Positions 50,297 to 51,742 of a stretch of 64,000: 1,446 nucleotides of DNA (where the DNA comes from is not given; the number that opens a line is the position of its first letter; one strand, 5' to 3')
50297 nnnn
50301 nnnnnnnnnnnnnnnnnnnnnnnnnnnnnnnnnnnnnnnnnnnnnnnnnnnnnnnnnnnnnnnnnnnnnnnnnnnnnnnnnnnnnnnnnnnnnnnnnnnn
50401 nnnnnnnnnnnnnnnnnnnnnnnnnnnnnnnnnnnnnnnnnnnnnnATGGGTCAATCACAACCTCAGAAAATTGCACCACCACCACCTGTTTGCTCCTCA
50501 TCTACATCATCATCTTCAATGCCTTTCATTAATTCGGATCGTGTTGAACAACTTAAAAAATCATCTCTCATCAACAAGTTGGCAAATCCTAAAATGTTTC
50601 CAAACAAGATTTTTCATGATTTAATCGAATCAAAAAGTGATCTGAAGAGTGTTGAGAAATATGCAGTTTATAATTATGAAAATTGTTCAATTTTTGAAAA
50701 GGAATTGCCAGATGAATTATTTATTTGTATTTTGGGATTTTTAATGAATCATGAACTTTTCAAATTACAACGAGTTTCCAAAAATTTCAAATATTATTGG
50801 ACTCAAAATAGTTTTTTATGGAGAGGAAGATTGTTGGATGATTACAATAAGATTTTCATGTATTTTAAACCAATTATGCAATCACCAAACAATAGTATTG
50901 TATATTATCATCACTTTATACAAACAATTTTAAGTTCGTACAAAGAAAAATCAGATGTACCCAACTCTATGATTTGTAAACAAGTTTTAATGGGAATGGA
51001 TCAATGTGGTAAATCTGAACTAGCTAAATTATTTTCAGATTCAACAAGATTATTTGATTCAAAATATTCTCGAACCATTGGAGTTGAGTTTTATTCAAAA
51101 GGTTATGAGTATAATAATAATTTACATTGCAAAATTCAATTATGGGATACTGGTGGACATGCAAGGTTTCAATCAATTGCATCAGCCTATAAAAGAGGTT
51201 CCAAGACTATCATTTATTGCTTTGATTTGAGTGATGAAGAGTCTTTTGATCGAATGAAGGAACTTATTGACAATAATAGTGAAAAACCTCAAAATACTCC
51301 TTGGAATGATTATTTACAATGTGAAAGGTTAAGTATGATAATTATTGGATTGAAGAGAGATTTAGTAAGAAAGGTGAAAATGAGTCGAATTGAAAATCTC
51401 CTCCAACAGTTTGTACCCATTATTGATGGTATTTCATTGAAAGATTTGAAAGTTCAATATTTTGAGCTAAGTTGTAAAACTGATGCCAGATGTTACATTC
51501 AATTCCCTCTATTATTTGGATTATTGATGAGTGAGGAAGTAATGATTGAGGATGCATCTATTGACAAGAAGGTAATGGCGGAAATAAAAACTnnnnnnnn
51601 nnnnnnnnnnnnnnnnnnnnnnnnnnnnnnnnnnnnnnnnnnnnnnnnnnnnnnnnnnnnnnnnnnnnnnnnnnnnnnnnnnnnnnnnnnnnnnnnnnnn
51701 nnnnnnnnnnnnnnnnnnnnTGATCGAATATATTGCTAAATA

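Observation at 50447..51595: Unusual F-box-Rab-like GTPase fusion with Gln-to-His in the catalytic DTAGQ motif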

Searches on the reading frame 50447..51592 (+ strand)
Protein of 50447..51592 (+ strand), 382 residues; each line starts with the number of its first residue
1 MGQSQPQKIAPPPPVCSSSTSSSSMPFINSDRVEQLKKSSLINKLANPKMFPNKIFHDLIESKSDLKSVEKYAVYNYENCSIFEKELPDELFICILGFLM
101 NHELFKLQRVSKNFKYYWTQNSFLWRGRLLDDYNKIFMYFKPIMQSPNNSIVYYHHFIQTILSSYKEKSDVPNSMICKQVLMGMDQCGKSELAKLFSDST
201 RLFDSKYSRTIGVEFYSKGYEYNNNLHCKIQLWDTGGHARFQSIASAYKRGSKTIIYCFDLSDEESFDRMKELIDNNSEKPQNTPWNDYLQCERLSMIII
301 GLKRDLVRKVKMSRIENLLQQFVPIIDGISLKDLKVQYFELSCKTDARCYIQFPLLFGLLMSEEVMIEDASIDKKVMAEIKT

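Call 8: search_protein_families(library=pfam, proteins=[window:50447-51592:+], max_evalue=1)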
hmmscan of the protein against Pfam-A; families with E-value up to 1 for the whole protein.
window:50447-51592:+ (382 aa): 6 families
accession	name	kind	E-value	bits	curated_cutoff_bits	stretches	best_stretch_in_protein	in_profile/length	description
PF00071.28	Ras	-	8.1e-25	87.7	21.6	1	178-349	1-149/162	Ras family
PF08477.19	Roc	-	4.3e-16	59.7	27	1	178-280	1-105/119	Ras of Complex, Roc, domain of DAPkinase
PF00025.27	Arf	-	5.8e-09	36.1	22.3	1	177-320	15-141/174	ADP-ribosylation factor family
PF00646.38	F-box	-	6.8e-06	26.2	20.5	1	86-125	3-42/43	F-box domain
PF12937.12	F-box-like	-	4e-05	23.7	24.3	1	86-126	3-42/47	F-box-like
PF01926.29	MMR_HSR1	-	0.0021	18.6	21.9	1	180-280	3-105/113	50S ribosome-binding GTPase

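Call 9: search_solved_structures(query=window:50447-51592:+, max_evalue=0.01, show_alignments=3)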
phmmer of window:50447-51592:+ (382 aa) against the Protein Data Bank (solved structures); distinct sequences matched with E-value up to 0.01: 344 (the best 60 are shown).
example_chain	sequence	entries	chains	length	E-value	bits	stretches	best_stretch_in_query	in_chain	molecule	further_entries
1yzn_A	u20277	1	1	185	1.2e-15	60.7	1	175-273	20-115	GTP-binding protein YPT1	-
2rhd_A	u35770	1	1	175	1.5e-15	60.3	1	176-307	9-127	Small GTP binding protein rab1a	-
2bcg_Y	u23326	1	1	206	2.1e-15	59.8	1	176-273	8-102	GTP-binding protein YPT1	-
1ukv_Y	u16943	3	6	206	2.1e-15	59.8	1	176-273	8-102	GTP-binding protein YPT1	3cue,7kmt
2wwx_A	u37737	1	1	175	2.5e-15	59.6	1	176-307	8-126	RAS-RELATED PROTEIN RAB-1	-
2fol_A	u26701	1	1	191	3e-15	59.3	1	173-275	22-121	Ras-related protein Rab-1A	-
9rx4_E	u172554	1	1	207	3.9e-15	58.9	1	175-276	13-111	Ras-related protein Rab-1A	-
3l0i_B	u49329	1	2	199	4.4e-15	58.7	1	175-275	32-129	Ras-related protein Rab-1A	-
4jvs_B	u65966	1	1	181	5.1e-15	58.5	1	176-275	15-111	Ras-related protein Rab-1A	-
4iru_B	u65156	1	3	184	5.3e-15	58.5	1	176-275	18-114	Ras-related protein Rab-1A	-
4fmb_B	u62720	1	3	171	5.6e-15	58.4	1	176-275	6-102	Ras-related protein Rab-1A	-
4fmc_B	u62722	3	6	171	5.8e-15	58.3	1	176-275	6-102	Ras-related protein Rab-1A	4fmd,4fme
3tkl_A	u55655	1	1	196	6.1e-15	58.3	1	176-275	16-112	Ras-related protein Rab-1A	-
7eq2_A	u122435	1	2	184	7.9e-15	57.9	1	176-275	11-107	Ras-related protein Rab-1A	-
9mhf_E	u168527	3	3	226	1.1e-14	57.5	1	173-275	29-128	Ras-related protein Rab-1A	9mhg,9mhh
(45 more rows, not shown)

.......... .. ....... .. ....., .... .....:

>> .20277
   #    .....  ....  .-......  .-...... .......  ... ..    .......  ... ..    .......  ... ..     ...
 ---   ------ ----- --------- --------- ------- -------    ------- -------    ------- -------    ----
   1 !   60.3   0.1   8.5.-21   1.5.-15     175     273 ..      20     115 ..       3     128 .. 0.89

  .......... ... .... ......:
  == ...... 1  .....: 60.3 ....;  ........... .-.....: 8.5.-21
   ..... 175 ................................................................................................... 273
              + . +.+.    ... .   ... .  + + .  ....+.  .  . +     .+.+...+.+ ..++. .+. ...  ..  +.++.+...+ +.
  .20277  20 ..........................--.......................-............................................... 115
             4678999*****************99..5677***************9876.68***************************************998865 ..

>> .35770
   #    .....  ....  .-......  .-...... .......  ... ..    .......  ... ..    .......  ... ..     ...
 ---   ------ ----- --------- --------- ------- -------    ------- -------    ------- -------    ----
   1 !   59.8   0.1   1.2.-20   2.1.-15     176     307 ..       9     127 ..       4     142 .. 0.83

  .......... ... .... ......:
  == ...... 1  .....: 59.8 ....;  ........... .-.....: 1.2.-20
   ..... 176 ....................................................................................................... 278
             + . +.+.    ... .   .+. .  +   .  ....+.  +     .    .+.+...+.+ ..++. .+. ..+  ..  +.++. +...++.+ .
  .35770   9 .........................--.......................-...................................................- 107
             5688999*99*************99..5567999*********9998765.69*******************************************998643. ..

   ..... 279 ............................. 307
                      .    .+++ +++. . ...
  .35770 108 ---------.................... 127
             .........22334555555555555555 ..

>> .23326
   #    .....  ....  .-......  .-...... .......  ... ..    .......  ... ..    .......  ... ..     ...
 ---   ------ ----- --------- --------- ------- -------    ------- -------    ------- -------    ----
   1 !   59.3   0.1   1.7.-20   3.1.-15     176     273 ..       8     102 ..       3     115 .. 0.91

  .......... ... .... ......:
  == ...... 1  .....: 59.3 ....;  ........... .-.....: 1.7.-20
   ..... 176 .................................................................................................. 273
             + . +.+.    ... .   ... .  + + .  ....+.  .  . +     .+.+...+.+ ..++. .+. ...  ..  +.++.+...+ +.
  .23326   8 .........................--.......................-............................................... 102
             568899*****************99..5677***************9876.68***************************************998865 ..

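Call 10: find_homologous_proteins(query=window:50447-51592:+, max_evalue=0.001)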
Query window:50447-51592:+ (382 aa): 12 proteins with E <= 0.001 among 2746 candidates.
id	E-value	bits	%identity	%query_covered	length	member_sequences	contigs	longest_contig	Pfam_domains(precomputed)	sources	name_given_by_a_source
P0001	1.3e-256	868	100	100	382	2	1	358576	PF00646.39,PF00025.28,PF08477.20,PF00071.29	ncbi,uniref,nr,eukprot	ncbi:rab family member [Naegleria gruberi]|uniref:Rab family member n=1 Tax=Naegleria gruberi TaxID=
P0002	1.9e-11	62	34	45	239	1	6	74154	PF01926.30,PF00025.28,PF08477.20,PF04670.19,PF00071.29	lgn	-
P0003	9.4e-10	56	35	34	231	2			PF01926.30,PF00025.28,PF08477.20,PF00071.29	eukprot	eukprot:PhF_6_TR13675/c0_g2_i8/m.21996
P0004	3.6e-9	54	34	37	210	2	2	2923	PF01926.30,PF00025.28,PF08477.20,PF00009.34,PF04670.19,PF00071.29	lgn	-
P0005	1.7e-8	52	30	49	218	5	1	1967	PF01926.30,PF00025.28,PF08477.20,PF00071.29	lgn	-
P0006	4.9e-8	50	33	45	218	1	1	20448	PF01926.30,PF00025.28,PF08477.20,PF00071.29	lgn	-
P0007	8.9e-7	46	36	26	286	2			PF00025.28,PF08477.20,PF00071.29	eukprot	eukprot:PhF_6_TR13675/c0_g1_i4/m.21981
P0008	3.0e-6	45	30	35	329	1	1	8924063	PF00025.28,PF08477.20,PF00071.29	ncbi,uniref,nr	ncbi:Uu.00g028580.m01.CDS01 [Anthostomella pinea]|uniref:Uu.00g028580.m01.CDS01 n=1 Tax=Anthostomell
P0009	7.8e-6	43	29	35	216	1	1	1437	PF01926.30,PF00025.28,PF08477.20,PF00009.34,PF03193.23,PF00071.29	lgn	-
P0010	1.1e-5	43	28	48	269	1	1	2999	PF01926.30,PF00025.28,PF08477.20,PF04670.19,PF00071.29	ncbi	-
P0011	1.7e-5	42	26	33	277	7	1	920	PF00025.28,PF08477.20,PF00071.29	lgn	-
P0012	2.5e-4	38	35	26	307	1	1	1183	PF00025.28,PF08477.20,PF00071.29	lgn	-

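Call 18: list_cluster_members(proteins=[window:50447-51592:+, window:26921-28072:-, window:56020-57810:+, window:55227-55541:+])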
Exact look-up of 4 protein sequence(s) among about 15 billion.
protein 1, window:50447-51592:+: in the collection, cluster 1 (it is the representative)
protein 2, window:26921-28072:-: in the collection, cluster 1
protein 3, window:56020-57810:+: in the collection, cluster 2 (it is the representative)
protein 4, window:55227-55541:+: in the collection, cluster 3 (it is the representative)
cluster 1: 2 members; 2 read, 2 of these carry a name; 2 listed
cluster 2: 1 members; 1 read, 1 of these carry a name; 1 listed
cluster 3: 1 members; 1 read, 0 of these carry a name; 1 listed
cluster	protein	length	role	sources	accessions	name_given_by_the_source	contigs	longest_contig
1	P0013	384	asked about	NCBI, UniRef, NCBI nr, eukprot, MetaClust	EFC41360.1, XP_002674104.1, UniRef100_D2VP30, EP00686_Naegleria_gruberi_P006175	rab family small GTPase [Naegleria gruberi] | Rab family small GTPase n=1 Tax=Naegleria gruberi TaxID=5762 RepID=D2VP30_NAEGR | XP_002674104.1 rab family small GTPase [Naegleria gruberi strain NEG-M]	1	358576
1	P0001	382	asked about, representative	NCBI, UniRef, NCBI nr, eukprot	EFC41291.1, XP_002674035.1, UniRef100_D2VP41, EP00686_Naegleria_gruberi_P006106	rab family member [Naegleria gruberi] | Rab family member n=1 Tax=Naegleria gruberi TaxID=5762 RepID=D2VP41_NAEGR | XP_002674035.1 rab family member [Naegleria gruberi strain NEG-M]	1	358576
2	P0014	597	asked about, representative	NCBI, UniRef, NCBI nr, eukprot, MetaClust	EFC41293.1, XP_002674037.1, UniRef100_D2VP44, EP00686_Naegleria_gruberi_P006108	predicted protein [Naegleria gruberi] | Predicted protein n=1 Tax=Naegleria gruberi TaxID=5762 RepID=D2VP44_NAEGR | uncharacterized protein NAEGRDRAFT_70726 [Naegleria gruberi]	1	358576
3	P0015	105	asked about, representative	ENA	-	-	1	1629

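Call 29: search_protein_representatives(protein=window:50447-51592:+)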
Query: 382 residues. Proteins with E-value up to 0.001 (for the whole library): 15837; up to 1e-10: 505; up to 1e-30: 11. The best 150 are listed.
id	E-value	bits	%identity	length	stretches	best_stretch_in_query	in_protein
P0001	4.2e-257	868.3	100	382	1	1-382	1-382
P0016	1.5e-54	201.8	40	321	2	164-366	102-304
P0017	8.5e-50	186.2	36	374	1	45-364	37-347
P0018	3.3e-41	157.9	34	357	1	49-358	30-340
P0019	2.0e-40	155.3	35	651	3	172-277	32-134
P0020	1.7e-39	152.3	34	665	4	170-273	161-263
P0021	8.5e-39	150.0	35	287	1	108-370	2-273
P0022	4.5e-38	147.6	37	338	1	51-361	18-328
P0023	6.5e-36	140.5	35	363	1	57-358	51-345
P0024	5.8e-33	130.8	34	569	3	175-274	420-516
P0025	3.2e-32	128.3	33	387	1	83-358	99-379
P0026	9.8e-29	116.9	32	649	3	174-283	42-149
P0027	2.6e-27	112.2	46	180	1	56-193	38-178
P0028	2.7e-27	112.2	36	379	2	164-278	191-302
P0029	4.2e-26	108.2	28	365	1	74-365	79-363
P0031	1.2e-25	106.8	30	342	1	48-366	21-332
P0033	1.5e-24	103.1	30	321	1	48-347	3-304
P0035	9.1e-24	100.5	36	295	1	95-360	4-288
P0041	2.4e-21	92.6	31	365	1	85-359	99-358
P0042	2.5e-21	92.5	36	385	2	181-357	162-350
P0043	3.4e-21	92.1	34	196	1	198-358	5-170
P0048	2.2e-19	86.1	32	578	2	166-274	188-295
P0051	3.3e-19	85.5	38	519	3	174-275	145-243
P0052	3.4e-19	85.5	30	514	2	159-274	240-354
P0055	4.3e-18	81.9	35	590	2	176-274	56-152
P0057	5.4e-18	81.5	31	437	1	78-357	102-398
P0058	2.0e-17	79.6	30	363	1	85-347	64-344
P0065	2.8e-16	75.9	33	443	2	176-268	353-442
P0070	3.4e-15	72.3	31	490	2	175-276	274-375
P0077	2.0e-14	69.8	30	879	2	176-276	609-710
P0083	3.6e-14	69.0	26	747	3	177-276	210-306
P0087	4.5e-14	68.6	29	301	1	53-277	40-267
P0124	4.4e-13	65.4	33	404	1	72-351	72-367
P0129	5.9e-13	65.0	28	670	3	165-307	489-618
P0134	6.9e-13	64.7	30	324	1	79-345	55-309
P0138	7.8e-13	64.6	29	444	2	177-274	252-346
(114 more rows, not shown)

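Call 34: list_cluster_members(proteins=[P0016, P0017, P0018, P0022, P0025, P0029, P0043, P0057, P0058, P0087])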
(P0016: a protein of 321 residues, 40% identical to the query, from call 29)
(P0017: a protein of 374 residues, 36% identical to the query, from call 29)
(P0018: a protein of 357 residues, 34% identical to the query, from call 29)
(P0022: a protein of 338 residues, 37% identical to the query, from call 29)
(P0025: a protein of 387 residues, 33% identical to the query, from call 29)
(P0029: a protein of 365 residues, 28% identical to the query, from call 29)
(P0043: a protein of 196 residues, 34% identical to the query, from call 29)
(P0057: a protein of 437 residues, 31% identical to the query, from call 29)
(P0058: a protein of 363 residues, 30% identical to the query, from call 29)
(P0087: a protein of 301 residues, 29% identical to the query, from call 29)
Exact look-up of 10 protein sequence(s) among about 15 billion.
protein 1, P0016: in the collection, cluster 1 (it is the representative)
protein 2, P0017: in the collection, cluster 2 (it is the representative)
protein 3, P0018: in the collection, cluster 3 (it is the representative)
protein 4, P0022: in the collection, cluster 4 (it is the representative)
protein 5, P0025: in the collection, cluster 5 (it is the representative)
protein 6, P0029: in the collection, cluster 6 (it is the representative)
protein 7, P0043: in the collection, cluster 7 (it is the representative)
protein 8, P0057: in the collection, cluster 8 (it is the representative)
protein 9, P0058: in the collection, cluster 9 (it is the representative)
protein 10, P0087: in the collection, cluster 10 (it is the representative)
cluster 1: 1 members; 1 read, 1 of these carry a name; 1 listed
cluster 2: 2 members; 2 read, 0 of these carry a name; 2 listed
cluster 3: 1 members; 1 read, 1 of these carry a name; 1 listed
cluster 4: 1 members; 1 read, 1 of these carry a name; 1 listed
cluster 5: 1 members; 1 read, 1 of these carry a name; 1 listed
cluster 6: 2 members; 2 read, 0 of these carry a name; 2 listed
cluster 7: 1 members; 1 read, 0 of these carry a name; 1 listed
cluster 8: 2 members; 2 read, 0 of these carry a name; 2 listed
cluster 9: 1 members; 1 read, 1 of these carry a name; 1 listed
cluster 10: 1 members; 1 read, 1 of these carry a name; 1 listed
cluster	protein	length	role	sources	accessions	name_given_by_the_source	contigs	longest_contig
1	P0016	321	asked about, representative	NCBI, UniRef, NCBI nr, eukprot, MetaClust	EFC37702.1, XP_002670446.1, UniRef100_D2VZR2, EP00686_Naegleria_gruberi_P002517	rab family small GTPase [Naegleria gruberi] | Rab family small GTPase n=1 Tax=Naegleria gruberi TaxID=5762 RepID=D2VZR2_NAEGR | XP_002670446.1 rab family small GTPase [Naegleria gruberi strain NEG-M]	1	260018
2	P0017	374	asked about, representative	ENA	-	-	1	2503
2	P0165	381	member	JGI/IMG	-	-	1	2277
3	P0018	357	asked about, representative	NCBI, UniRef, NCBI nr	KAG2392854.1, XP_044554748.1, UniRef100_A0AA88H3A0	hypothetical protein C9374_009431 [Naegleria lovaniensis] | F-box domain-containing protein n=1 Tax=Naegleria lovaniensis TaxID=51637 ... | uncharacterized protein C9374_009431 [Naegleria lovaniensis]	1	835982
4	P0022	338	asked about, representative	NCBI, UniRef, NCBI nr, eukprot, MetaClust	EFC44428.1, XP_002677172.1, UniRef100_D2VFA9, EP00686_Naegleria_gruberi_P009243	rab family member [Naegleria gruberi] | Rab family member n=1 Tax=Naegleria gruberi TaxID=5762 RepID=D2VFA9_NAEGR | XP_002677172.1 rab family member [Naegleria gruberi strain NEG-M]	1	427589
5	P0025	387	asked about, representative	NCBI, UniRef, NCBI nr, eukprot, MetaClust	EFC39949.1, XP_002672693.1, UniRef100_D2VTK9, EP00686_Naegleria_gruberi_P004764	rab family GTPase [Naegleria gruberi] | Rab family GTPase n=1 Tax=Naegleria gruberi TaxID=5762 RepID=D2VTK9_NAEGR | XP_002672693.1 rab family GTPase [Naegleria gruberi strain NEG-M]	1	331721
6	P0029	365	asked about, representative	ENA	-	-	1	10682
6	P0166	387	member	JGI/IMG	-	-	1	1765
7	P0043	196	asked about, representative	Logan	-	-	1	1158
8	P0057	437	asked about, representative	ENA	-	-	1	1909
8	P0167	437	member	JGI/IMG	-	-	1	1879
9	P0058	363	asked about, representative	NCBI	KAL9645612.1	hypothetical protein ABK040_000674 [Willaertia magna]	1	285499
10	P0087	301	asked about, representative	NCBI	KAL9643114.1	hypothetical protein ABK040_003914 [Willaertia magna]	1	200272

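Call 35: search_protein_families(library=pfam, alignment_id=A1, max_evalue=0.01)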
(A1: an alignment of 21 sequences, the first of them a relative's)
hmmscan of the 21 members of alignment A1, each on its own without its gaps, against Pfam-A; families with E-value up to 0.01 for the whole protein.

A. member 1, P0001 (382 aa): 6 families
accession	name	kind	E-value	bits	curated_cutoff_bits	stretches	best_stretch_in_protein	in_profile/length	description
PF00071.28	Ras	-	8.1e-25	87.7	21.6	1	178-349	1-149/162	Ras family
PF08477.19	Roc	-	4.3e-16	59.7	27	1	178-280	1-105/119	Ras of Complex, Roc, domain of DAPkinase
PF00025.27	Arf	-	5.8e-09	36.1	22.3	1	177-320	15-141/174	ADP-ribosylation factor family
PF00646.38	F-box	-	6.8e-06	26.2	20.5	1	86-125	3-42/43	F-box domain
PF12937.12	F-box-like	-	4e-05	23.7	24.3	1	86-126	3-42/47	F-box-like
PF01926.29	MMR_HSR1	-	0.0021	18.6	21.9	0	180-280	3-105/113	50S ribosome-binding GTPase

B. families by the number of members that match (of 21 scanned): 12 families
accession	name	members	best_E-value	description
PF00071.28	Ras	21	1.1e-25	Ras family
PF08477.19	Roc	19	3.3e-17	Ras of Complex, Roc, domain of DAPkinase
PF00646.38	F-box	19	1.7e-08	F-box domain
PF12937.12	F-box-like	19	2.7e-08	F-box-like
PF00025.27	Arf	17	6.5e-13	ADP-ribosylation factor family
PF04670.18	Gtr1_RagA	4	8.1e-05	Gtr1/RagA G protein conserved region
PF01926.29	MMR_HSR1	4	0.00067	50S ribosome-binding GTPase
PF13173.12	AAA_14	1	0.0012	AAA domain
PF13555.12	AAA_29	1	0.0019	P-loop containing region of AAA domain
PF03193.22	RsgA_GTPase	1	0.0055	RsgA GTPase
PF00910.28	RNA_helicase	1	0.006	RNA helicase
PF13238.12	AAA_18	1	0.0079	AAA domain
